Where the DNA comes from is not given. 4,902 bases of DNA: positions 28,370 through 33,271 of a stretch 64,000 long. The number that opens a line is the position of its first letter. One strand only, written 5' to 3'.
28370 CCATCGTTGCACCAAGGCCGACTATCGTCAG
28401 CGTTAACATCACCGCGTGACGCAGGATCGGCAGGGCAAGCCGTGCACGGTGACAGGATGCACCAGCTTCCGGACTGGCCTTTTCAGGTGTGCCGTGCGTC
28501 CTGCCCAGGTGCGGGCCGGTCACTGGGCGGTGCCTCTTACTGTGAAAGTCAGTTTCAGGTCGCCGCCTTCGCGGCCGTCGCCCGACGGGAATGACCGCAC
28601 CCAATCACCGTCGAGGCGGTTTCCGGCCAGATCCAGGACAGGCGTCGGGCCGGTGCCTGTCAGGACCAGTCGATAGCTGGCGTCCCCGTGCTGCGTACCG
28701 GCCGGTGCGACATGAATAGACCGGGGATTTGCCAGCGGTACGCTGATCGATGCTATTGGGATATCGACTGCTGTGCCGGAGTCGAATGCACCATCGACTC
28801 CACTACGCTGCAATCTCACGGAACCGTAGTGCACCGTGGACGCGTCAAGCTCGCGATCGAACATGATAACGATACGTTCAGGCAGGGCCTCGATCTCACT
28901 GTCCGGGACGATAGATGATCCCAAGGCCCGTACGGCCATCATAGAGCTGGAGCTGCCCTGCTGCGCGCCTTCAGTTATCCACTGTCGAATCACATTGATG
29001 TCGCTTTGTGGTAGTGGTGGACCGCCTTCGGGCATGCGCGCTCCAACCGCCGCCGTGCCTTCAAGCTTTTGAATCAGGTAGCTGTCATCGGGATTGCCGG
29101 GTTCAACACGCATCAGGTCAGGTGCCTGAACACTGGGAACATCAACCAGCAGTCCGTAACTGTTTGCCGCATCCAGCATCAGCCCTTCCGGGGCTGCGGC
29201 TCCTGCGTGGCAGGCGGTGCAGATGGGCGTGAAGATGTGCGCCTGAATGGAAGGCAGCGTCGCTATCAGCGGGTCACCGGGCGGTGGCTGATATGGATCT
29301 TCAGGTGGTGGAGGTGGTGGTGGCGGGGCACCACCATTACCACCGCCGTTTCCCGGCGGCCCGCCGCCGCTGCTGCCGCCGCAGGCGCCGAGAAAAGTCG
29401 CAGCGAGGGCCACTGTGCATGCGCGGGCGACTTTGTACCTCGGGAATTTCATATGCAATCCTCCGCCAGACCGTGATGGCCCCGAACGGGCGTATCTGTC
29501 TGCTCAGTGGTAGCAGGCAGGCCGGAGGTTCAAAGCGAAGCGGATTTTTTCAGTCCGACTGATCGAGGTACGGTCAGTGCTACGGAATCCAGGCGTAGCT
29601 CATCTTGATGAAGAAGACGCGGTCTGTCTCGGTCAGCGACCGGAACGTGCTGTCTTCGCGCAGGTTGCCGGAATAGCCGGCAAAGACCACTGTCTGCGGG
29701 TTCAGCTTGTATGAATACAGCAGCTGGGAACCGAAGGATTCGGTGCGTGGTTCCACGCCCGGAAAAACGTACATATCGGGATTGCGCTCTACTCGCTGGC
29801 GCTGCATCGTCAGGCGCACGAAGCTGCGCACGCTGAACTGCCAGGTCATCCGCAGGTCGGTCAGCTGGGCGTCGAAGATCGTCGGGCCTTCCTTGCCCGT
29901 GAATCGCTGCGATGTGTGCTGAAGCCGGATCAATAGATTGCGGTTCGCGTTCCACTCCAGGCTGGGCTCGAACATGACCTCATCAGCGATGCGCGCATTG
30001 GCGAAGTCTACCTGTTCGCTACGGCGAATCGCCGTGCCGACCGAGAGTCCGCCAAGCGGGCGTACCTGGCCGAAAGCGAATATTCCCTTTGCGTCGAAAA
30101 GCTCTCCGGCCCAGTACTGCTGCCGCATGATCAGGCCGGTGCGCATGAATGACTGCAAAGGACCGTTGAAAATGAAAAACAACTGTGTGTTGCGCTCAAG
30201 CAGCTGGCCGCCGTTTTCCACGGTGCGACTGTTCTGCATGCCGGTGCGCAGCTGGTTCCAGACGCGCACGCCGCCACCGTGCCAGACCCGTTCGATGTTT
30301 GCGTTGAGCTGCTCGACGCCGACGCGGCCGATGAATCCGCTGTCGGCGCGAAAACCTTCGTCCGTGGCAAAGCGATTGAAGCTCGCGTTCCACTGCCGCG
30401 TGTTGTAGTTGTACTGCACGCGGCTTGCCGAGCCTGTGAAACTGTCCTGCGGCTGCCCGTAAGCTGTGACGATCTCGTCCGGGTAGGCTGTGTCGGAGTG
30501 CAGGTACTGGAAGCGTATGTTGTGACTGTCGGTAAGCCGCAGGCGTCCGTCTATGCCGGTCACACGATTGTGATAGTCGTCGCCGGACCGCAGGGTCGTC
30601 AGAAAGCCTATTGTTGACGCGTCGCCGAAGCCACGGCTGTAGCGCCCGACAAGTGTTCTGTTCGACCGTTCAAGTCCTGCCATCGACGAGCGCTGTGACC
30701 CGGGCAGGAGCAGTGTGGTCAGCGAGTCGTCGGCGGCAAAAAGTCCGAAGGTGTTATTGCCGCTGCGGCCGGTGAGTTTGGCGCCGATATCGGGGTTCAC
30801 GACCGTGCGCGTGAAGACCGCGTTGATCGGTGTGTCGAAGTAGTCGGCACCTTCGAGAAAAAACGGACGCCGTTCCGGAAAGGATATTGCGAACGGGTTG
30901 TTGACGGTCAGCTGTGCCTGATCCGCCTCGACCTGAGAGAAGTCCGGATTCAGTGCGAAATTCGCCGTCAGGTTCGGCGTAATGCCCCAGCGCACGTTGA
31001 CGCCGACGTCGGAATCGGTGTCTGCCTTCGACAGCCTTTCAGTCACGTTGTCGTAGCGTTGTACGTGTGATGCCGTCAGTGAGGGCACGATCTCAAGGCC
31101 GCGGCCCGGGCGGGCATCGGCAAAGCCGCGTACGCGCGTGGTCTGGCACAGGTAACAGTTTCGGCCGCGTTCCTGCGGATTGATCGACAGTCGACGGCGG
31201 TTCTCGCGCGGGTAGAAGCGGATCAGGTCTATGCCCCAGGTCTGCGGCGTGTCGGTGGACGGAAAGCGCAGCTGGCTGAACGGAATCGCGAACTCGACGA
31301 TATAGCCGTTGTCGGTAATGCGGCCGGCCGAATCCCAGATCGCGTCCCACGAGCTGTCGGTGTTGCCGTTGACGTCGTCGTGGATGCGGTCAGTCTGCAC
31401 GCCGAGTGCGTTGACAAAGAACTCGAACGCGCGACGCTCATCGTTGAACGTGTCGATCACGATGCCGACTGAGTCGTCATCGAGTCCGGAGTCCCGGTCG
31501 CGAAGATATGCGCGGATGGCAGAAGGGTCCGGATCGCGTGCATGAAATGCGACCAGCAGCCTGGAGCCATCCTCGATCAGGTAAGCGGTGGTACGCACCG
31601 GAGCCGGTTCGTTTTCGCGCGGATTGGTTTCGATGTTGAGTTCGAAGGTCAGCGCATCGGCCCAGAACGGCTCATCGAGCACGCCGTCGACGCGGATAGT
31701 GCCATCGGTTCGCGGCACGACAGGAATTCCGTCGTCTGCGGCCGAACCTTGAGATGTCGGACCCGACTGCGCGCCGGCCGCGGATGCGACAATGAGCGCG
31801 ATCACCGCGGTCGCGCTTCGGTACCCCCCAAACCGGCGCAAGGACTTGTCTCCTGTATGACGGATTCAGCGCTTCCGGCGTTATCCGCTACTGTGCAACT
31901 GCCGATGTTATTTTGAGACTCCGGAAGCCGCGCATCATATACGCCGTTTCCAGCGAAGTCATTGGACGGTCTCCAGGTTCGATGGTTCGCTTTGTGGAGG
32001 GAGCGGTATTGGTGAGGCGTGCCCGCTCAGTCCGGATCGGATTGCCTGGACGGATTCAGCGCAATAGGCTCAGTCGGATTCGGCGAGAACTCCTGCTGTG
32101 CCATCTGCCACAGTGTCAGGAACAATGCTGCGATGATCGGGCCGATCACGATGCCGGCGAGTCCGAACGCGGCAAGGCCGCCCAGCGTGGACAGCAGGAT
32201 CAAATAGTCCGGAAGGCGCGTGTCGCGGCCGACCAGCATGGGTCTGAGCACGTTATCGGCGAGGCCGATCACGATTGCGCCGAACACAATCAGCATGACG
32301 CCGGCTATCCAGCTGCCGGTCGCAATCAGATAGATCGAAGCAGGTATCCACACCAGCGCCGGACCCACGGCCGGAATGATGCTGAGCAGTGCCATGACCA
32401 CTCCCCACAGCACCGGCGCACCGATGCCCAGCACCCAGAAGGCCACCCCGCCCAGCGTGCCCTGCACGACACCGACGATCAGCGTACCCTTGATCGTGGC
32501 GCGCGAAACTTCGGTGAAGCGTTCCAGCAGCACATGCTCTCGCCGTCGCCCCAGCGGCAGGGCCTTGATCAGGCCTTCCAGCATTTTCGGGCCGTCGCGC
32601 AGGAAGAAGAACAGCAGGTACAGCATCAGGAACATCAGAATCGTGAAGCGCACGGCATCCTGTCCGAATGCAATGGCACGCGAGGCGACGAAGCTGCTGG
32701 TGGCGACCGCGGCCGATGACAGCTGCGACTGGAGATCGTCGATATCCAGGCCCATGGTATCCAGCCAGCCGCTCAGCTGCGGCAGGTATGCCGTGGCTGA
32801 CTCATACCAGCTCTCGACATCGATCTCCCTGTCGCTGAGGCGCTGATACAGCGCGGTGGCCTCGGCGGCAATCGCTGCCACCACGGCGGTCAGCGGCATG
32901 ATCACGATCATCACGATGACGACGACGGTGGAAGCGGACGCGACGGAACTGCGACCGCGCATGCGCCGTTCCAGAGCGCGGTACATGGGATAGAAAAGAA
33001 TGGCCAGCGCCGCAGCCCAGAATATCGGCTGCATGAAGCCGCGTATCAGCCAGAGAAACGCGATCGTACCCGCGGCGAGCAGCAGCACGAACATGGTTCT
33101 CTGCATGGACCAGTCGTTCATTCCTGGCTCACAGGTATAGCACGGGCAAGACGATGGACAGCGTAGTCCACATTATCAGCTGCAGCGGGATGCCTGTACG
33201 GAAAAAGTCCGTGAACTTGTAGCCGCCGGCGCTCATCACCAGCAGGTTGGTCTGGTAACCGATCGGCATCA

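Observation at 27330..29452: Cyc2-like fused cytochrome-porin paired with a CxxCH lipoprotein: candidate outer-membrane electron conduit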

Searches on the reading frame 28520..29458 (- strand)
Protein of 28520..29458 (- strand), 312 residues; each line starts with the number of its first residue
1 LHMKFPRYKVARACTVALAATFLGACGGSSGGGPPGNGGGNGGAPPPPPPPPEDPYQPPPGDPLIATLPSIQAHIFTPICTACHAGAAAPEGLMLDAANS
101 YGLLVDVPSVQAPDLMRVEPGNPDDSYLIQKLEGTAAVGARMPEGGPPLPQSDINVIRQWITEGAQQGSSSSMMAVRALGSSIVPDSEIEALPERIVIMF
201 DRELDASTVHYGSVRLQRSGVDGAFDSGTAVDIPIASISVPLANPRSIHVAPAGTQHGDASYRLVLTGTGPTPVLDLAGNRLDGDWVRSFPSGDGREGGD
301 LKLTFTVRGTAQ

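Call 3: search_protein_families(library=pfam, proteins=[window:28520-29458:-], max_evalue=0.1)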
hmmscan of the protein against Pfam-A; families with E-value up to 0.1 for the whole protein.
window:28520-29458:- (312 aa): 2 families
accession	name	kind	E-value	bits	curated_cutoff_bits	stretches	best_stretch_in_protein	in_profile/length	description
PF07635.16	PSCyt1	-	0.031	15.3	22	0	80-133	1-47/59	Planctomycete cytochrome C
PF07627.16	PSCyt3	-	0.063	14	27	0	46-102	37-92/98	Protein of unknown function (DUF1588)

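Call 4: search_protein_families(library=ncbifam, proteins=[window:28520-29458:-], max_evalue=0.1)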
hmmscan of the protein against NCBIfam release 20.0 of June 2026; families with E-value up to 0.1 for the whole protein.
window:28520-29458:- (312 aa): 1 family
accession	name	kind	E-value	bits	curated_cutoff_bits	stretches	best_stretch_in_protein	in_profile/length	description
TIGR03806.1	chp_HNE_0200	subfamily_domain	0.00088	18.5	313.3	1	80-162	221-312/314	SO2930 family diheme c-type cytochrome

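Call 44: find_homologous_proteins(query=window:28520-29452:-)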
Query window:28520-29452:- (310 aa): 1454 proteins with E <= 0.001 among 8000 candidates; the best 120 are listed.
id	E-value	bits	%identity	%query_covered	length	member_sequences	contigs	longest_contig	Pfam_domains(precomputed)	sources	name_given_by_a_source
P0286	9.8e-203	690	100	100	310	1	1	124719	-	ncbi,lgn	-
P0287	1.3e-122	427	43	80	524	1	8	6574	PF13205.13,PF07635.17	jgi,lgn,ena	-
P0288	9.0e-112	391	54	78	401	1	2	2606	-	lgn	-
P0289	8.4e-111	388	54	78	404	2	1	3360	-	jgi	jgi:hypothetical protein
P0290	9.8e-110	385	65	79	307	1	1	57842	-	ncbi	-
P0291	1.8e-109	384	53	78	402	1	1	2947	PF13205.13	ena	-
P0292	2.7e-109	383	56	79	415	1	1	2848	-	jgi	jgi:hypothetical protein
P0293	3.3e-109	383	54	78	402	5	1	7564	-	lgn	-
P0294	3.6e-109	383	51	90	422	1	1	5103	PF07635.17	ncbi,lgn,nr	ncbi:MAG: hypothetical protein JXB36_14870 [Gammaproteobacteria bacterium]|nr:hypothetical protein [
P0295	6.6e-109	382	54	78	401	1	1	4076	-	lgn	-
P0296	2.1e-107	377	57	78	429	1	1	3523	-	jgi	jgi:hypothetical protein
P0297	1.1e-106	375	55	79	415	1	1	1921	PF07635.17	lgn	-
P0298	3.6e-106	373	52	78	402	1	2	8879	-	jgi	jgi:hypothetical protein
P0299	4.5e-106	373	56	78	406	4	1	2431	PF07635.17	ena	-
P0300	1.2e-105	371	56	78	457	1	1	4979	PF07635.17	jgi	jgi:hypothetical protein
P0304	2.7e-105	370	54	78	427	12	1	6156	PF07635.17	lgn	-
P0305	3.0e-105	370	52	79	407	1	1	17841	PF13205.13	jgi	jgi:hypothetical protein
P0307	5.0e-105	369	49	77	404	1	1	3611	PF13205.13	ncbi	-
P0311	1.6e-104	368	52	79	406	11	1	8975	PF13205.13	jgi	jgi:hypothetical protein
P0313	4.0e-104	366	51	87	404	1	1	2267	PF07635.17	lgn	-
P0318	2.3e-103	364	52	80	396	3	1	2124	PF13205.13,PF07635.17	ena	-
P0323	5.3e-103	363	45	96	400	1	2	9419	PF13205.13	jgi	-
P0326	1.8e-102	361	54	80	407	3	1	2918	PF13205.13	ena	-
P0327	2.0e-102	361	44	96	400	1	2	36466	PF07635.17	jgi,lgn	-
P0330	3.3e-102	360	53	80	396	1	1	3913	PF13205.13,PF07635.17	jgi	jgi:hypothetical protein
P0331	4.0e-102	360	53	79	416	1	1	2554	PF07635.17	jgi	jgi:hypothetical protein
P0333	8.2e-102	359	50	79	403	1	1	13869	PF07635.17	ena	-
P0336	1.8e-101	358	51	79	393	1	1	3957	PF13205.13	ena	-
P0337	2.1e-101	357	50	78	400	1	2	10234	PF13205.13,PF07635.17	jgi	-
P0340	6.6e-101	356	52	79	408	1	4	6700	PF07635.17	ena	-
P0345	4.3e-100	353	50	83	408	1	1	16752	PF07635.17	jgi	jgi:hypothetical protein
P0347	1.1e-99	352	51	77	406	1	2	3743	PF13205.13,PF07635.17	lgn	-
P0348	1.5e-99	351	52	80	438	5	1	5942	PF07635.17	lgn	-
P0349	1.5e-99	351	49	78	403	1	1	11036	PF07635.17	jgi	-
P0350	1.7e-99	351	51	78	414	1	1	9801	PF13205.13,PF07635.17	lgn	-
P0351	1.8e-99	351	56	82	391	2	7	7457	PF07635.17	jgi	jgi:hypothetical protein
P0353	2.3e-99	351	54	77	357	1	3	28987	PF07635.17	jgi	jgi:hypothetical protein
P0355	2.7e-99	350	49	86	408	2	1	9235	PF13205.13,PF07635.17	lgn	-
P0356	3.0e-99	350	51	78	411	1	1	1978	PF07635.17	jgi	jgi:hypothetical protein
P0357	8.5e-99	349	43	99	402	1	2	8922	PF13205.13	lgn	-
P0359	3.8e-98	347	54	79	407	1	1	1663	PF13205.13,PF07635.17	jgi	jgi:hypothetical protein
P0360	5.1e-98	346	51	88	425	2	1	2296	PF07635.17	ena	-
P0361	5.3e-98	346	48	77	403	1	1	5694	PF13205.13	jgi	jgi:hypothetical protein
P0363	8.8e-98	345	53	79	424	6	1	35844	PF13205.13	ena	-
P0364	1.1e-97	345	49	79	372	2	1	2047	PF13205.13,PF07635.17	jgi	jgi:hypothetical protein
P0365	1.2e-97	345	48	79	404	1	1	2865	PF07635.17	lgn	-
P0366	1.6e-97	345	53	78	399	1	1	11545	PF07635.17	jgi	jgi:mono/diheme cytochrome c family protein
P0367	1.8e-97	344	55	80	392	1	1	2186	PF13205.13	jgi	jgi:hypothetical protein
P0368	2.0e-97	344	56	80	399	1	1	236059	PF07635.17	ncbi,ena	ncbi:MAG TPA: hypothetical protein VIN61_17570 [Gammaproteobacteria bacterium]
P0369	2.0e-97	344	56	78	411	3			PF07635.17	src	-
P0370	2.0e-97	344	46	91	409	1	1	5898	PF07635.17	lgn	-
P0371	2.1e-97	344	53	78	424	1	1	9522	PF07635.17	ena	-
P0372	2.7e-97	344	53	79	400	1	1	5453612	PF07635.17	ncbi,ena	-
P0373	2.9e-97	344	56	79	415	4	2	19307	PF13205.13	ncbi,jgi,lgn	jgi:hypothetical protein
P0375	3.7e-97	343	48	77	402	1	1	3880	PF13205.13,PF07635.17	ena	-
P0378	1.2e-96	342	53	78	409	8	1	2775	PF13205.13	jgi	jgi:hypothetical protein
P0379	1.4e-96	341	55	79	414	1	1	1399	PF13205.13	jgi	jgi:hypothetical protein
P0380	1.5e-96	341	51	77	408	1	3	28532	PF13205.13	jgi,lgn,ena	-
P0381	1.6e-96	341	51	81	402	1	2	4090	PF07635.17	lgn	-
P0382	2.0e-96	341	49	79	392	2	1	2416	PF13205.13,PF07635.17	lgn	-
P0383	2.4e-96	341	49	76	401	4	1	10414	PF13205.13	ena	-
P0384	2.5e-96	341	52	79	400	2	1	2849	PF07635.17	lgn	-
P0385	2.9e-96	340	49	80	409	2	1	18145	PF13205.13,PF07635.17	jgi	jgi:cytochrome c5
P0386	3.5e-96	340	50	77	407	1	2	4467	PF13205.13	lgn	-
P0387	6.0e-96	339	47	92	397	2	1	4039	PF13205.13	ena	-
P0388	6.0e-96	339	49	79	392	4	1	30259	PF13205.13,PF07635.17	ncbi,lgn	-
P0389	6.5e-96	339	54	79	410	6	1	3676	PF13205.13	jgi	jgi:cytochrome c5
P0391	8.0e-96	339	49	87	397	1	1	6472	PF13205.13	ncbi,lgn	-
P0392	9.3e-96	339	49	79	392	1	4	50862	PF13205.13,PF07635.17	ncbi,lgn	-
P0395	1.7e-95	338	47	88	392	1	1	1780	PF13205.13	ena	-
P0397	1.9e-95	338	46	94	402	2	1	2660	PF07635.17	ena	-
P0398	2.4e-95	337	54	80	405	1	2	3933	PF13205.13,PF07635.17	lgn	-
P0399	2.5e-95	337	54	79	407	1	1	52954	PF13205.13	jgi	jgi:hypothetical protein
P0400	2.5e-95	337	51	77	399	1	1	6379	PF13205.13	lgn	-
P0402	3.8e-95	337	54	78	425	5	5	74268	PF07635.17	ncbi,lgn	-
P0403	4.5e-95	337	47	84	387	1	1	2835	PF07635.17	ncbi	-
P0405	4.5e-95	337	49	81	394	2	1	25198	PF07635.17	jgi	-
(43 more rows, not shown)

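Call 50: predict_structure(alignment_id=A3)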
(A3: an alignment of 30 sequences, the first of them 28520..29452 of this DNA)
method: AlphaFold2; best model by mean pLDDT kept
length: 310 residues; sequences in the alignment: 30
mean_pLDDT: 67.4   pTM: 0.49
mean pLDDT of the five models: 67.4, 67.1, 66.6, 66.1, 65.0
residues with pLDDT >= 90: 85; 70-90: 69; 50-70: 67; < 50: 89
segments of 3 or more residues with pLDDT < 50: 1-7, 19-40, 75-117, 163-169, 287-293
pLDDT, mean of each block of 10 residues (from residue 1): 45 51 40 42 73 63 56 46 30 31 32 44 71 62 69 73 47 86 93 92 93 95 92 93 91 86 93 90 61 68 83
secondary structure, 60 per line:
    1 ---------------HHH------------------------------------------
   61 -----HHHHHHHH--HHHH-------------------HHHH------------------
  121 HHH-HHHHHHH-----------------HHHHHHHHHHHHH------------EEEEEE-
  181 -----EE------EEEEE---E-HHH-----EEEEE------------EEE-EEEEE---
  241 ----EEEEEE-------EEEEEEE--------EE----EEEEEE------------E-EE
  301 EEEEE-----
elements in order: H66-73 H76-79 H99-102 H125-131 H149-161 E174-179 E194-198 E212-216 E229-231 E233-237 E245-250 E258-264 E279-284 E299-305

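Call 76: fold_search(model_id=the predicted structure, library=pdb)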
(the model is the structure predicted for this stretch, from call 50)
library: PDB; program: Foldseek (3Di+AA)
matches with E <= 10: 1925; with E <= 0.001: 30
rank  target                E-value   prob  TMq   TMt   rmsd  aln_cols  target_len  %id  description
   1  7bk5                  9.7e-07  1.00  0.28  0.80   2.8       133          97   14  PfCopC mutant - E27A (released 2021-07-07)
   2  6nfq_B                1.4e-06  1.00  0.28  0.80   2.7       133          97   14  CopC from Pseudomonas fluorescens (released 2019-04-24)
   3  6nfs                  1.4e-06  1.00  0.27  0.78   3.5       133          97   15  CopC from Pseudomonas fluorescens (released 2019-04-24)
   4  6nfq_A                1.6e-06  1.00  0.28  0.81   2.8       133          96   14  CopC from Pseudomonas fluorescens (released 2019-04-24)
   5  7bk7_AAA              2.1e-06  1.00  0.27  0.81   2.7       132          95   14  PfCopC mutant - D83N (released 2021-07-07)
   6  7bk6_BBB              2.6e-06  1.00  0.27  0.80   2.8       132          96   15  PfCopC mutant - D83A (released 2021-07-07)
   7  6tpb_MODEL_1_A        2.9e-06  1.00  0.28  0.80   2.7       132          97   14  NMR structure of the apo-form of Pseudomonas fluorescens CopC (released 2021-01-13)
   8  6nfr                  4.4e-06  1.00  0.27  0.79   3.5       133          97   15  CopC from Pseudomonas fluorescens (released 2019-04-24)
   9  7bk6_AAA              6.7e-06  1.00  0.27  0.80   2.8       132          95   15  PfCopC mutant - D83A (released 2021-07-07)
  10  4uj6                  7.1e-06  1.00  0.27  0.13   8.0       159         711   12  Structure of surface layer protein SbsC, domains 1-6 (released 2016-04-27)
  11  2ra1                  8.1e-06  1.00  0.27  0.21   8.2       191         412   13  Crystal structure of the N-terminal part of the bacterial S-layer protein SbsC (released 2008-08-19)
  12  9c14                  1.8e-05  1.00  0.27  0.76   3.4       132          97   11  Structure of the CopC-like domain of YcnJ (released 2025-08-06)
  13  5icu                  4.1e-05  1.00  0.25  0.66   4.5       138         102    9  The crystal structure of CopC from Methylosinus trichosporium OB3b (released 2016-04-06)
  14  6iyv_A                6.7e-05  1.00  0.26  0.30   6.9       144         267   14  Crystal sturucture of L,D-transpeptidase LdtMt2 from Mycobacterium tuberculosis in complex with ertapenem adduct (released 2019-02-27)
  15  5gzv_A                1.5e-04  1.00  0.22  0.09   8.4       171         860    8  Crystal Structure of Chitinase ChiW from Paenibacillus sp. str. FPU-7 Reveals a Novel Type of Bacterial Cell-Surface-E (released 2016-12-28)
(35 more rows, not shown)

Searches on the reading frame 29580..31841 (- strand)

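Call 3: search_protein_families(library=pfam, proteins=[window:29580-31841:-], max_evalue=0.1)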
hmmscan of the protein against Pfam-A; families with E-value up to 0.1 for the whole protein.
window:29580-31841:- (753 aa): 2 families
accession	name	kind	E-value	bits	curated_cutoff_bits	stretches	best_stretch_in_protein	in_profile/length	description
PF19313.5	DUF5916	-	2.8e-15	56.5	22.6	1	269-337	18-85/572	Domain of unknown function (DUF5916)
PF06452.16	CBM9_1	-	1.1e-07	32.4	23.4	1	51-209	1-149/185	Carbohydrate family 9 binding domain-like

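Call 4: search_protein_families(library=ncbifam, proteins=[window:29580-31841:-], max_evalue=0.1)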
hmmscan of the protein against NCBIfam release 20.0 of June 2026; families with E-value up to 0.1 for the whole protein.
window:29580-31841:- (753 aa): 0 families

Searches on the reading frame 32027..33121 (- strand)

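Call 67: search_protein_families(library=pfam, proteins=[window:32027-33121:-], max_evalue=0.00001)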
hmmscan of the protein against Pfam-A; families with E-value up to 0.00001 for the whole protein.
window:32027-33121:- (364 aa): 1 family
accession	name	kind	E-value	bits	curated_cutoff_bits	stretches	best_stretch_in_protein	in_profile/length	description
PF01594.21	AI-2E_transport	-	2.8e-55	188.2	34.3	1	11-337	3-322/327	AI-2E family transporter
